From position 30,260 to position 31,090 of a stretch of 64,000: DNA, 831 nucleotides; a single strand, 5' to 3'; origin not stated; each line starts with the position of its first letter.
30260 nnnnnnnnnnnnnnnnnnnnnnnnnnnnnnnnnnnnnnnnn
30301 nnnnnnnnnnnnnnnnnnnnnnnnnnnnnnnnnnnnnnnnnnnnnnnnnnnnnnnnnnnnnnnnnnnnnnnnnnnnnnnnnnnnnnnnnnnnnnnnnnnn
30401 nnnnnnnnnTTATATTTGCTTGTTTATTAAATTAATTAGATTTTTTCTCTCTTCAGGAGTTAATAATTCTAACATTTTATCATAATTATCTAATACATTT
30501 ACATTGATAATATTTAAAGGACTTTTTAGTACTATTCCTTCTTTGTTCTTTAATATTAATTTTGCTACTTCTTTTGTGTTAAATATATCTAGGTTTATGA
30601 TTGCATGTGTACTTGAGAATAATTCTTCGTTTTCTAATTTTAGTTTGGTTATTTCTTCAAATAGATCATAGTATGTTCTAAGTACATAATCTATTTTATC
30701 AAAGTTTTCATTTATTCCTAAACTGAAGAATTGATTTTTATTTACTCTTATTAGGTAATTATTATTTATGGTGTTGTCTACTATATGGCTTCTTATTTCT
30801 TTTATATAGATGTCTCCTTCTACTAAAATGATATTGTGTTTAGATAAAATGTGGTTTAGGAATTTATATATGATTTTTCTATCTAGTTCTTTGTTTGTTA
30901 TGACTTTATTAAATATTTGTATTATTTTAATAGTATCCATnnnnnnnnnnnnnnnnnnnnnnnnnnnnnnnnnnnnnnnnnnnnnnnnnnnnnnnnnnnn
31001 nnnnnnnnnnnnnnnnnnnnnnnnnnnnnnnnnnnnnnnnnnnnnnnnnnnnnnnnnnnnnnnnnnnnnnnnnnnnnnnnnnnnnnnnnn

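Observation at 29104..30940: Intact solo TnpB (RNA-guided nuclease) with structured 3' region, no TnpA, and an unknown co-oriented 176-aa gene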

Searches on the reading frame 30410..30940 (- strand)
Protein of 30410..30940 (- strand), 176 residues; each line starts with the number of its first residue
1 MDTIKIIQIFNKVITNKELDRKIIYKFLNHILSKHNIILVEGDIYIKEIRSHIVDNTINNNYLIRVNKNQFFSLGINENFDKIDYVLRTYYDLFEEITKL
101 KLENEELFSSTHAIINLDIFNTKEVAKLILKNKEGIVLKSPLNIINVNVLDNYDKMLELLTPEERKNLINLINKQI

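Call 5: search_protein_families(library=pfam, proteins=[window:30410-30940:-], max_evalue=1)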
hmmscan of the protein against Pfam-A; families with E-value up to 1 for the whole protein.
window:30410-30940:- (176 aa): 0 families

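Call 7: find_homologous_proteins(query=window:30410-30940:-, max_evalue=0.01)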
Query window:30410-30940:- (176 aa): 20 proteins with E <= 0.01 among 158 candidates.
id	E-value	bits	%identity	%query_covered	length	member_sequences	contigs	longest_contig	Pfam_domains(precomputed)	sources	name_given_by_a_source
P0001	6.2e-100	350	98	100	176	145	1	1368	-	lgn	-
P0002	8.5e-100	349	99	100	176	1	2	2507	-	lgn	-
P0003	1.0e-99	349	99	100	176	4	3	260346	-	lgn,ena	-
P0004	1.3e-89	316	91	99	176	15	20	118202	-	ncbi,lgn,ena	-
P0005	3.5e-78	279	80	99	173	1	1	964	-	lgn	-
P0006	2.0e-74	267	82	100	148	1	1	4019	-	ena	-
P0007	2.3e-64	234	65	99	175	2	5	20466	-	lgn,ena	-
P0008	1.5e-63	232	99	66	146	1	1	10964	-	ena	-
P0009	4.5e-61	224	61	99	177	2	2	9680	-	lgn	-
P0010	2.5e-58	215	99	62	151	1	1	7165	-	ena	-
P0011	5.5e-57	210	63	98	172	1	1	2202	-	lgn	-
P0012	1.5e-56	209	62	98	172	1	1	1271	-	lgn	-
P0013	2.4e-56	208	62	98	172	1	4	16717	-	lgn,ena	-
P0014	9.7e-56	206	100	59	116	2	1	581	-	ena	-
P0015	1.9e-55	205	61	99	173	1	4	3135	-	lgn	-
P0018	5.7e-55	204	92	64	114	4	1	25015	-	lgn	-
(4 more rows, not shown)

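Call 8: search_protein_families(library=phrogs, proteins=[window:30410-30940:-], max_evalue=1)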
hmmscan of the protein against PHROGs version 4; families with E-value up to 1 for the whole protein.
window:30410-30940:- (176 aa): 2 families
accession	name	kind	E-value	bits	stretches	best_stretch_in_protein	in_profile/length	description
phrog_26353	-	unknown function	0.0029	18.2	1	41-116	174-247/259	-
phrog_28933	-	unknown function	0.036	15.4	1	13-49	16-53/78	-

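Call 9: search_protein_families(library=ncbifam, proteins=[window:30410-30940:-], max_evalue=1)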
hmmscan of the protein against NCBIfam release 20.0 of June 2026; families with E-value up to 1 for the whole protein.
window:30410-30940:- (176 aa): 0 families

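Call 10: find_encoding_contigs(protein=P0004, flank=6000, max_places=6)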
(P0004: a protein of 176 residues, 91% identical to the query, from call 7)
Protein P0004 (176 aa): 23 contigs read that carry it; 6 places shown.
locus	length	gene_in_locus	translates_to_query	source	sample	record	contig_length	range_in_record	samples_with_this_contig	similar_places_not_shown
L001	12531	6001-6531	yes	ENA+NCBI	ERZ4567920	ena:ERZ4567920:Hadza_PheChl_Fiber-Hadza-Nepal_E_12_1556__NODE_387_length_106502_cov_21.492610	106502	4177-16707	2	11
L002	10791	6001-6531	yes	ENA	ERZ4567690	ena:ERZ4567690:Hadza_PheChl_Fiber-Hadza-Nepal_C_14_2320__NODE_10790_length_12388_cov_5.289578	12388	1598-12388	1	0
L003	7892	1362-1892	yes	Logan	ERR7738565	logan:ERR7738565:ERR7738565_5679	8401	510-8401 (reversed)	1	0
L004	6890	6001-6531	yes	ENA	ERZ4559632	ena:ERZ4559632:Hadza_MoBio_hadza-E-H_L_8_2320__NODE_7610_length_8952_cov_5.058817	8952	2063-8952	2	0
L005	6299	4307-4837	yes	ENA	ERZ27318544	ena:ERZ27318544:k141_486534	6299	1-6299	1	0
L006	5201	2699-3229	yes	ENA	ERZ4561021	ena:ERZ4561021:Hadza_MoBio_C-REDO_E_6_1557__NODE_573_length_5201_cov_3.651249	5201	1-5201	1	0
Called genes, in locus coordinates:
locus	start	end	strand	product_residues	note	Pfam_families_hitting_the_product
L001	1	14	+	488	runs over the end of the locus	-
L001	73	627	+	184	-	-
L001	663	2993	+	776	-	PF01055:Glyco_hydro_31_2nd, PF21365:Glyco_hydro_31_3rd, PF17137:DUF5110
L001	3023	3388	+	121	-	-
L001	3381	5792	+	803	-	PF00133:tRNA-synt_1, PF01406:tRNA-synt_1e (faint), PF09334:tRNA-synt_1g, PF13603:tRNA-synt_1_2, PF00133:tRNA-synt_1, PF09334:tRNA-synt_1g (weak), PF08264:Anticodon_1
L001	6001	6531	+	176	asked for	-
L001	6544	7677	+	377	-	PF12323:HTH_OrfB_IS605, PF01385:OrfB_IS605, PF07282:Cas12f1-like_TNB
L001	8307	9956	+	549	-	PF00749:tRNA-synt_1c, PF19269:Anticodon_2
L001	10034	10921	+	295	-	PF04015:DUF362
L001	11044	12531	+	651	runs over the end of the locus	PF22745:Nlig-Ia, PF01653:DNA_ligase_aden, PF03120:OB_DNA_ligase, PF14520:HHH_5 (faint), PF12826:HHH_2, PF00533:BRCT, PF16589:BRCT_2 (faint)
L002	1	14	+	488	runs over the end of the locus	-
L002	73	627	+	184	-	-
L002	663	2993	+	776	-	PF01055:Glyco_hydro_31_2nd, PF21365:Glyco_hydro_31_3rd, PF17137:DUF5110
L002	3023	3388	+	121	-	-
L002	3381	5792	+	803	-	PF00133:tRNA-synt_1, PF01406:tRNA-synt_1e (faint), PF09334:tRNA-synt_1g, PF13603:tRNA-synt_1_2, PF00133:tRNA-synt_1, PF09334:tRNA-synt_1g (weak), PF08264:Anticodon_1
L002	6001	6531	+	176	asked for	-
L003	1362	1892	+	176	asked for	-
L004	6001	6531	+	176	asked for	-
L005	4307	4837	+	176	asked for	-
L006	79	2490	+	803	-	PF00133:tRNA-synt_1, PF01406:tRNA-synt_1e (faint), PF09334:tRNA-synt_1g, PF13603:tRNA-synt_1_2, PF00133:tRNA-synt_1, PF09334:tRNA-synt_1g (weak), PF08264:Anticodon_1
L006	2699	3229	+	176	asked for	-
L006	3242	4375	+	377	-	PF12323:HTH_OrfB_IS605, PF01385:OrfB_IS605, PF07282:Cas12f1-like_TNB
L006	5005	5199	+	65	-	?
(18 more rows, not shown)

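Call 11: find_encoding_contigs(protein=P0007, flank=6000, max_places=5)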
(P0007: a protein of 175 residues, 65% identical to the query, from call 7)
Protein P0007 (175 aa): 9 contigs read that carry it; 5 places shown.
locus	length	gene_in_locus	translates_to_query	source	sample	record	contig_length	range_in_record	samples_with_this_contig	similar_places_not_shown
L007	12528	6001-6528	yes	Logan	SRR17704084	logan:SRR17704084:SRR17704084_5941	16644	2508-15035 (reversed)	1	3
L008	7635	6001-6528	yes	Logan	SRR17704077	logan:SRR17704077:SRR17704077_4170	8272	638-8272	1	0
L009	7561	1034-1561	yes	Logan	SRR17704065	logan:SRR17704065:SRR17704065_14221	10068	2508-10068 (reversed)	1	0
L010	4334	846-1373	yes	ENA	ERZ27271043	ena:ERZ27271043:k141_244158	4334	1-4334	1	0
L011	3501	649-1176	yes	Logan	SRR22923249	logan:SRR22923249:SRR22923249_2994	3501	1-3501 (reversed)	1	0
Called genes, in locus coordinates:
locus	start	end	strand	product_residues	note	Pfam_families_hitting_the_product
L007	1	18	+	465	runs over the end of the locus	-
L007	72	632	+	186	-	-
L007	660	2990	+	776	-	PF01055:Glyco_hydro_31_2nd, PF21365:Glyco_hydro_31_3rd, PF17137:DUF5110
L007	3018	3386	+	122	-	-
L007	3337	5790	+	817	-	PF00133:tRNA-synt_1, PF09334:tRNA-synt_1g, PF01406:tRNA-synt_1e (faint), PF13603:tRNA-synt_1_2, PF00133:tRNA-synt_1, PF09334:tRNA-synt_1g (weak), PF08264:Anticodon_1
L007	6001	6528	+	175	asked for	-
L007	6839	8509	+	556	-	PF06160:EzrA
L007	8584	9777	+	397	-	-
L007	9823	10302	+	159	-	-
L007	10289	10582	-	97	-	PF12647:RNHCP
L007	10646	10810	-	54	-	-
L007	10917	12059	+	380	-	PF01694:Rhomboid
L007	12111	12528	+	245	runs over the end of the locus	-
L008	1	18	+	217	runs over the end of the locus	?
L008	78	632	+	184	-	-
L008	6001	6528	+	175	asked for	-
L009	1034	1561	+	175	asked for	-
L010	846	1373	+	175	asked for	-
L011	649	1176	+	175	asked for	-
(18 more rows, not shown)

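Call 12: find_encoding_contigs(protein=P0013, flank=6000, max_places=4)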
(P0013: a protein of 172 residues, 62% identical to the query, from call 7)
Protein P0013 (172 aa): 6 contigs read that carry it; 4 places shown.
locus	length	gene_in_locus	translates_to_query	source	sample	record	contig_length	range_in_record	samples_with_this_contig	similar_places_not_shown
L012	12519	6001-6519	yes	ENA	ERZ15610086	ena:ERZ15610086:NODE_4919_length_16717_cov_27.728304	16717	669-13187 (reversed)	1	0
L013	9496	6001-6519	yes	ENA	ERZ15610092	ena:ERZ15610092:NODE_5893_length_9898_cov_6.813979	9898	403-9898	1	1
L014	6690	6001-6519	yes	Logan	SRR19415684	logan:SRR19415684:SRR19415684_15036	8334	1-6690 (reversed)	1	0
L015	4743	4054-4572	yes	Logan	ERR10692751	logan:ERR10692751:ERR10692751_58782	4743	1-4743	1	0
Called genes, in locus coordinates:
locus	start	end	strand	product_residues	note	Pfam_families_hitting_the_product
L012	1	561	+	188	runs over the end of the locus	-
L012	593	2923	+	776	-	PF01055:Glyco_hydro_31_2nd, PF21365:Glyco_hydro_31_3rd, PF17137:DUF5110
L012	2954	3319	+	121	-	-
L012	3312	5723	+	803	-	PF00133:tRNA-synt_1, PF01406:tRNA-synt_1e (faint), PF09334:tRNA-synt_1g, PF13603:tRNA-synt_1_2, PF00133:tRNA-synt_1, PF09334:tRNA-synt_1g (weak), PF08264:Anticodon_1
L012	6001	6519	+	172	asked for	-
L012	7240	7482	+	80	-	-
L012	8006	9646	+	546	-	PF00749:tRNA-synt_1c, PF19269:Anticodon_2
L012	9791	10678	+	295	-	PF04015:DUF362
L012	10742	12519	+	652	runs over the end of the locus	PF22745:Nlig-Ia, PF01653:DNA_ligase_aden, PF14520:HHH_5 (faint), PF03120:OB_DNA_ligase, PF12826:HHH_2, PF00533:BRCT, PF16589:BRCT_2 (weak)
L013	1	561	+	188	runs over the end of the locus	-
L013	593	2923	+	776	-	PF01055:Glyco_hydro_31_2nd, PF21365:Glyco_hydro_31_3rd, PF17137:DUF5110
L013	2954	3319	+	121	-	-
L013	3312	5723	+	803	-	PF00133:tRNA-synt_1, PF01406:tRNA-synt_1e (faint), PF09334:tRNA-synt_1g, PF13603:tRNA-synt_1_2, PF00133:tRNA-synt_1, PF09334:tRNA-synt_1g (weak), PF08264:Anticodon_1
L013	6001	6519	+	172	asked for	-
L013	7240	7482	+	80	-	-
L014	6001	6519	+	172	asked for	-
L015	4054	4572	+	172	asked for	-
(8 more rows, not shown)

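Call 26: find_encoding_contigs(protein=P0006, flank=4000, max_places=3)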
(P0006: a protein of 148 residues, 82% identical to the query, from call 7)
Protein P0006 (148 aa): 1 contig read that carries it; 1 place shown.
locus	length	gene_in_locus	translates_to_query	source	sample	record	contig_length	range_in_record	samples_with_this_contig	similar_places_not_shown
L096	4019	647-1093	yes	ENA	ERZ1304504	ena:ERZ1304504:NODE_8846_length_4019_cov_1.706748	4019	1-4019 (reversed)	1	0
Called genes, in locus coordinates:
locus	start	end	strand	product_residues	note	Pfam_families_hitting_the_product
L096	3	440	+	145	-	?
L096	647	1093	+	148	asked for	-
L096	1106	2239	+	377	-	PF12323:HTH_OrfB_IS605, PF01385:OrfB_IS605, PF07282:Cas12f1-like_TNB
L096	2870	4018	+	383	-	?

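Call 27: find_encoding_contigs(protein=P0018, flank=4000, max_places=3)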
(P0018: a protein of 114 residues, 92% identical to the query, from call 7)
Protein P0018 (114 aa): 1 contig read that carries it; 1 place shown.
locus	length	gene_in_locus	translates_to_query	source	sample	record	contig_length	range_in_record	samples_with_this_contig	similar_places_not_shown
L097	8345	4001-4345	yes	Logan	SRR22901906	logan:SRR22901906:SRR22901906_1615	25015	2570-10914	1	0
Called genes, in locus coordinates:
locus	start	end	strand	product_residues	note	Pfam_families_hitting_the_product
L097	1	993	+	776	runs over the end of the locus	PF01055:Glyco_hydro_31_2nd, PF21365:Glyco_hydro_31_3rd, PF17137:DUF5110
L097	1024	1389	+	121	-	-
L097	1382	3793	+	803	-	PF00133:tRNA-synt_1, PF01406:tRNA-synt_1e (faint), PF09334:tRNA-synt_1g, PF13603:tRNA-synt_1_2, PF00133:tRNA-synt_1, PF09334:tRNA-synt_1g (weak), PF08264:Anticodon_1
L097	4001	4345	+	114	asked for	-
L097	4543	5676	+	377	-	PF12323:HTH_OrfB_IS605, PF01385:OrfB_IS605, PF07282:Cas12f1-like_TNB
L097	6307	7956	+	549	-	PF00749:tRNA-synt_1c, PF19269:Anticodon_2 (weak)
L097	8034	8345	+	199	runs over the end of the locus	PF04015:DUF362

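Call 28: find_encoding_contigs(protein=P0009, flank=4000, max_places=3)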
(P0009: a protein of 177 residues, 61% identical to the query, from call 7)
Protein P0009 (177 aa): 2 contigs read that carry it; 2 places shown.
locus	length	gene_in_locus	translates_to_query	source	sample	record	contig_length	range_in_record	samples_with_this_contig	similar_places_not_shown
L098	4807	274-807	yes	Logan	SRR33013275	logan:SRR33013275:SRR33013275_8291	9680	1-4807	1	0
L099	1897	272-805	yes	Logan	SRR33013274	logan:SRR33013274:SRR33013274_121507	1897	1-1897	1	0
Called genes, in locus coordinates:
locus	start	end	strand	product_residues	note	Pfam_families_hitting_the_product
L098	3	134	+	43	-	?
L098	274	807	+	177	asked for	-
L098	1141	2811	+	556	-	PF06160:EzrA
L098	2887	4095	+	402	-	-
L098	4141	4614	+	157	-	-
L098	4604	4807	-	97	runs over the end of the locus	PF12647:RNHCP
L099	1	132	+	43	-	?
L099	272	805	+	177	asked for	-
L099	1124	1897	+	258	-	?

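Call 58: predict_structure(alignment_id=A1)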
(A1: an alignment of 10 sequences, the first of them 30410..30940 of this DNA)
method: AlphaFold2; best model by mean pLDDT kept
length: 176 residues; sequences in the alignment: 10
mean_pLDDT: 69.9   pTM: 0.64
mean pLDDT of the five models: 69.9, 68.1, 65.2, 63.0, 61.7
residues with pLDDT >= 90: 2; 70-90: 102; 50-70: 52; < 50: 20
segments of 3 or more residues with pLDDT < 50: 105-123
pLDDT, mean of each block of 10 residues (from residue 1): 71 79 86 77 81 63 78 72 67 72 48 42 55 62 69 81 86 68
secondary structure, 60 per line:
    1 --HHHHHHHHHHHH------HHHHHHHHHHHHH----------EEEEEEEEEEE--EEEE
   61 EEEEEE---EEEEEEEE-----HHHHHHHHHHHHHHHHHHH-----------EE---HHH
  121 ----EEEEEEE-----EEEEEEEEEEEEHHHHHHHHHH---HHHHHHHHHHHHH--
elements in order: H3-14 H21-33 E44-54 E57-66 E70-77 H83-101 E125-131 E137-148 H149-158 H162-174

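Call 59: search_protein_representatives(alignment_id=A1)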
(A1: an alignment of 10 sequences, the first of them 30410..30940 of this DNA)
Query: 10 sequences, 173 profile positions. Proteins with E-value up to 0.001 (for the whole library): 5; up to 1e-10: 5; up to 1e-30: 3. The best 5 are listed.
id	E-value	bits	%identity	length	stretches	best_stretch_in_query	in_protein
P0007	3.9e-86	303.5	-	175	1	1-173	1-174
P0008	8.9e-56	204.7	-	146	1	1-116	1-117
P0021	5.5e-35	137.0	-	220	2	1-166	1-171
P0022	1.1e-25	106.7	-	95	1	1-70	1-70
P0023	3.9e-16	75.6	-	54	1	1-54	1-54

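Call 62: fold_search(model_id=the predicted structure, library=pdb)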
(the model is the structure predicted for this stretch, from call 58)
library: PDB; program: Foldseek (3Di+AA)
matches with E <= 10: 546; with E <= 0.001: 0
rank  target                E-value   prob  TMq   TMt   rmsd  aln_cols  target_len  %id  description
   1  7fiw_A                1.5e-01  0.09  0.20  0.07  16.4       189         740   13  Crystal structure of the complex formed by Wolbachia cytoplasmic incompatibility factors CidAwMel(ST) and CidBND1-ND2  (released 2022-04-06)
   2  7fiv_B                1.8e-01  0.10  0.21  0.07  16.1       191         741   13  Crystal structure of the complex formed by Wolbachia cytoplasmic incompatibility factors CidA and CidBND1-ND2 from wPi (released 2022-04-06)
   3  7esy_B                2.4e-01  0.08  0.21  0.07  16.2       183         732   12  Crystal structure of the complex formed by Wolbachia cytoplasmic incompatibility factors CidA and CidBND1-ND2 from wPi (released 2021-11-10)
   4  8esf_A                2.6e-01  0.13  0.18  0.09  16.5       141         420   14  Crystal structure of human Nischarin PX and LRR domains with engineered mutations (released 2023-10-25)
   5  1p15_B                5.3e-01  0.07  0.17  0.13  18.1       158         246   10  Crystal structure of the D2 domain of RPTPa (released 2003-08-19)
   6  3hpb                  7.6e-01  0.06  0.17  0.20  13.4       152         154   10  Crystal structure of SNX5-PX domain in P212121 space group (released 2009-06-23)
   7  1qu6_MODEL_1_A        7.6e-01  0.04  0.18  0.17  35.1       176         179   10  STRUCTURE OF THE DOUBLE-STRANDED RNA-BINDING DOMAIN OF THE PROTEIN KINASE PKR REVEALS THE MOLECULAR BASIS OF I (released 1999-12-23)
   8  6edz_B                7.6e-01  0.04  0.18  0.06  17.2       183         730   13  Crystal structure of Mycobacterium tuberculosis ICL2 in complex with acetyl-CoA, form I (released 2019-08-14)
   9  6upu_E                8.1e-01  0.08  0.24  0.18  12.7       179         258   15  Crystal structure of the Orientia tsutsugamushi OtDUB in complex with three molecules of ubiquitin (released 2020-04-01)
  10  6ee1_D                8.1e-01  0.04  0.18  0.07  17.3       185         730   13  Crystal structure of Mycobacterium tuberculosis ICL2 in complex with acetyl-CoA (released 2019-08-14)
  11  2l3j_MODEL_1_A        8.6e-01  0.13  0.21  0.16   8.9        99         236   12  The solution structure of the ADAR2 dsRBM-RNA complex reveals a sequence-specific read out of the minor groove (released 2010-10-27)
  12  3p0c_B                8.6e-01  0.07  0.17  0.26  14.9       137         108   11  Nischarin PX-domain (released 2010-10-13)
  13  3hpc                  8.6e-01  0.06  0.18  0.20  19.9       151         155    9  Crystal structure of SNX5-PX domain in P21 space group (released 2009-06-23)
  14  3n2q                  8.6e-01  0.06  0.20  0.14  16.2       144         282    8  Crystal structure of Sex pheromone staph-cAM373 precursor (released 2010-06-02)
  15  4at8_A                8.6e-01  0.06  0.22  0.13  18.7       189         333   11  Crystal structure of the NF90-NF45 dimerisation domain complex with ATP (released 2012-08-01)
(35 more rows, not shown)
